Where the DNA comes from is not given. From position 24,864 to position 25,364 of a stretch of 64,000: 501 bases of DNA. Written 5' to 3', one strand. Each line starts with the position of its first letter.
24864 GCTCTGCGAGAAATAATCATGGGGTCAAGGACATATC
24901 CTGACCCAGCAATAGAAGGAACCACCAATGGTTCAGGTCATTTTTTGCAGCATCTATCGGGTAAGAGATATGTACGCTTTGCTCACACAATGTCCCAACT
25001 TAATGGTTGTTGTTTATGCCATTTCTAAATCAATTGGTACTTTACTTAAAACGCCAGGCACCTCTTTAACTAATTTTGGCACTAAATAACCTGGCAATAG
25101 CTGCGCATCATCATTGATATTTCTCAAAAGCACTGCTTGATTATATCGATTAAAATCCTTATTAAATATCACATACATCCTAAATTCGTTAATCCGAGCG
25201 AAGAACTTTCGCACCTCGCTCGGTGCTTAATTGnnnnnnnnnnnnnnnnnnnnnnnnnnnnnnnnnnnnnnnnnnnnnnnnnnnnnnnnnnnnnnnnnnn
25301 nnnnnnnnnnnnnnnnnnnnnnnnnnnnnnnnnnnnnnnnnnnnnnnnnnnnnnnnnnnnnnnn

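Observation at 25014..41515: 16-kb AT-rich island bracketed by a duplicated epmB 3' end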

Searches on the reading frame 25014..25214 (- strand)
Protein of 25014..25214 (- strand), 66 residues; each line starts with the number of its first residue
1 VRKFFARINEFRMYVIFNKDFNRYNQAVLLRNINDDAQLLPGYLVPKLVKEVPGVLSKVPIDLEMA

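Call 9: search_protein_families(library=pfam, proteins=[window:25014-25214:-], max_evalue=0.01)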
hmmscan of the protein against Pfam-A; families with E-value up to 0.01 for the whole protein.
window:25014-25214:- (66 aa): 0 families
